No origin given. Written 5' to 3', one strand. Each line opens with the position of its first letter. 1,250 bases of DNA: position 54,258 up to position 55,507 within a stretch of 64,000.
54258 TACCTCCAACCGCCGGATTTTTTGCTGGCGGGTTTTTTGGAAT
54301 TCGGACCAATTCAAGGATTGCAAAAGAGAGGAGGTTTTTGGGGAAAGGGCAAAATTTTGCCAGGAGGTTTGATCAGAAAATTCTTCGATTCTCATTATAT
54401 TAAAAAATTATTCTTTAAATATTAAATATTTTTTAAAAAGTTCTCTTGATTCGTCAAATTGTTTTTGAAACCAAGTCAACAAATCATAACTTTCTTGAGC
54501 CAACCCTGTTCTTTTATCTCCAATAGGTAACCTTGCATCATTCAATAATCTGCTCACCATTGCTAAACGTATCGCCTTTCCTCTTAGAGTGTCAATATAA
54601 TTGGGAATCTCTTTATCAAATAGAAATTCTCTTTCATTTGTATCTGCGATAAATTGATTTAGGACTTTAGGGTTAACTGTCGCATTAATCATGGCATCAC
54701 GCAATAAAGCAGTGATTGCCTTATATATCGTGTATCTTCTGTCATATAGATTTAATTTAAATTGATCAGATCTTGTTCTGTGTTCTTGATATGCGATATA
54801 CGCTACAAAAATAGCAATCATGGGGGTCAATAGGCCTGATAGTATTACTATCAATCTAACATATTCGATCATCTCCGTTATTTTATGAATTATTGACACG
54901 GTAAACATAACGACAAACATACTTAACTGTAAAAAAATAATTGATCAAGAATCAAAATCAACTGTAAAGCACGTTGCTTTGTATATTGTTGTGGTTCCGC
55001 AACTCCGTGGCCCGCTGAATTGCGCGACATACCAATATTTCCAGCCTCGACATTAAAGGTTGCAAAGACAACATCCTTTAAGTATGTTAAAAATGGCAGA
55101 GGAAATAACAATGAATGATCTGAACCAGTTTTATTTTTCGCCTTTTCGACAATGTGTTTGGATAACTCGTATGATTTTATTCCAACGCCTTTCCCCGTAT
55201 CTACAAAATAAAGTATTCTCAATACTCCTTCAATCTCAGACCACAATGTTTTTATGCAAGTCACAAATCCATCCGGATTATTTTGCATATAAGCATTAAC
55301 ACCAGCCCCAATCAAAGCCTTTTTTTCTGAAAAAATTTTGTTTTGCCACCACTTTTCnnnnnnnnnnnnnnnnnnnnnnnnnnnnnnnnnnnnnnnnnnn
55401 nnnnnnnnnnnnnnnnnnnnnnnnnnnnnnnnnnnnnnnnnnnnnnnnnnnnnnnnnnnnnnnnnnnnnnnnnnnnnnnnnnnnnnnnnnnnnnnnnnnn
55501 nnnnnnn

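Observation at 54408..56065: Uncharacterised two-gene module: a 380-aa protein with a C-terminal Rx4HG (HEPN-like) motif, translationally coupled to a 170-aa single-pass membrane protein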

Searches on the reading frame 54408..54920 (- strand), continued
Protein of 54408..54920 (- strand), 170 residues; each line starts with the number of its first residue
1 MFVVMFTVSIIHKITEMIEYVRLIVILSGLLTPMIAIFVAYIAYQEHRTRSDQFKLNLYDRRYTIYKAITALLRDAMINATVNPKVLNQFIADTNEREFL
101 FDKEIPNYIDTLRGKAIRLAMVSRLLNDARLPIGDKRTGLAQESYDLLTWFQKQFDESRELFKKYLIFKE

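Call 77: search_protein_families(library=pfam, proteins=[L085:1728-2666:+, L111:288-1316:+, L149:4265-4954:+, L160:4015-4956:+, L068:5397-5993:+, L158:629-1765:+, L133:3458-4825:+, L159:224-1024:+, L138:2099-4951:+, L151:834-1340:+], max_evalue=0.001)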
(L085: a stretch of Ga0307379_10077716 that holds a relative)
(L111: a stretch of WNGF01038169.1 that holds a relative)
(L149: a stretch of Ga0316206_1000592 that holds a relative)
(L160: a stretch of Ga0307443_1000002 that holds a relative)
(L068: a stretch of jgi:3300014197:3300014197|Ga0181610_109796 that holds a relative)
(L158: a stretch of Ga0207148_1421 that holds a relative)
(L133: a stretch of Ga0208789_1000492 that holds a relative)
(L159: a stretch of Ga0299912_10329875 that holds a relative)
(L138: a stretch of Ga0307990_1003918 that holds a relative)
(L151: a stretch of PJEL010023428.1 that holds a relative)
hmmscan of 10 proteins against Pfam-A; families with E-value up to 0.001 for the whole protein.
L085:1728-2666:+ (312 aa): 0 families

L111:288-1316:+ (342 aa): 2 families
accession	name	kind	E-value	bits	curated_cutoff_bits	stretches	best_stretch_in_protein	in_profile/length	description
PF13365.12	Trypsin_2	-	3e-27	96.5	27.6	1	54-184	1-144/144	Trypsin-like peptidase domain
PF00089.32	Trypsin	-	1.6e-07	31.8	20.6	1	32-200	9-212/220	Trypsin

L149:4265-4954:+ (229 aa): 1 family
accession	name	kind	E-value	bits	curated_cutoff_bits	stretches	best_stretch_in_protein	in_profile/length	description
PF14337.13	Abi_alpha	-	0.00018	22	29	1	117-226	72-194/196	Abortive infection alpha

L160:4015-4956:+ (313 aa): 0 families

L068:5397-5993:+ (198 aa): 1 family
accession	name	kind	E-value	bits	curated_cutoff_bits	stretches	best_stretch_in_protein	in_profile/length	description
PF00060.32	Lig_chan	-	0.00053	20.3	30.8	0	40-102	4-61/146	Ligand-gated ion channel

L158:629-1765:+ (378 aa): 0 families

L133:3458-4825:+ (455 aa): 2 families
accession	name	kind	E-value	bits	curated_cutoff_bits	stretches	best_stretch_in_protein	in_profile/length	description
PF01546.33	Peptidase_M20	-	3.4e-32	112.5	24.6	1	82-444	1-200/206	Peptidase family M20/M25/M40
PF07687.19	M20_dimer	-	3.7e-16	59.4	21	1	193-352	2-106/107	Peptidase dimerisation domain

L159:224-1024:+ (266 aa): 0 families

L138:2099-4951:+ (950 aa): 4 families
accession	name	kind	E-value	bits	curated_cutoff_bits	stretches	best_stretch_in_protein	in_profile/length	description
PF09603.15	Fib_succ_major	-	4.8e-35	121.9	33.9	1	753-946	1-187/187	Fibrobacter succinogenes major domain (Fib_succ_major)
PF00041.27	fn3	-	1.4e-07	32.1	25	0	184-219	42-75/84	Fibronectin type III domain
PF25059.1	FN3_DSCAM-DSCAML_C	-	6.5e-05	23.6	39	0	599-634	47-82/89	DSCAM/DSCAML C-terminal Fn3-like domain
PF09856.14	ScfRs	-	0.00028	21.2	24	0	291-374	53-137/157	Short-chain fatty acyl coenzyme A regulator, C-terminal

L151:834-1340:+ (168 aa): 0 families

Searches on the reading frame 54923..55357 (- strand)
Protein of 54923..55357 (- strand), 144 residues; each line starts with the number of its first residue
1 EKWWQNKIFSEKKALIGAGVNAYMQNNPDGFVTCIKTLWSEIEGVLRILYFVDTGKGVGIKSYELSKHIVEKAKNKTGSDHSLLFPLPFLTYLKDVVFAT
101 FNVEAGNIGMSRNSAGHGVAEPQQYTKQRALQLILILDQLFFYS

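Call 89: search_solved_structures(query=A9, max_evalue=10, show_alignments=3)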
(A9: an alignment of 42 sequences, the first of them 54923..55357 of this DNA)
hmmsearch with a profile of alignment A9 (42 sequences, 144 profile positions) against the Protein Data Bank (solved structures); distinct sequences matched with E-value up to 10: 1.
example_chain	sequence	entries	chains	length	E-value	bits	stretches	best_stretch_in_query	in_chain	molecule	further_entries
23or_B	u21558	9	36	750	0.39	14.3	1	75-112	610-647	Retron Eco8 OLD nuclease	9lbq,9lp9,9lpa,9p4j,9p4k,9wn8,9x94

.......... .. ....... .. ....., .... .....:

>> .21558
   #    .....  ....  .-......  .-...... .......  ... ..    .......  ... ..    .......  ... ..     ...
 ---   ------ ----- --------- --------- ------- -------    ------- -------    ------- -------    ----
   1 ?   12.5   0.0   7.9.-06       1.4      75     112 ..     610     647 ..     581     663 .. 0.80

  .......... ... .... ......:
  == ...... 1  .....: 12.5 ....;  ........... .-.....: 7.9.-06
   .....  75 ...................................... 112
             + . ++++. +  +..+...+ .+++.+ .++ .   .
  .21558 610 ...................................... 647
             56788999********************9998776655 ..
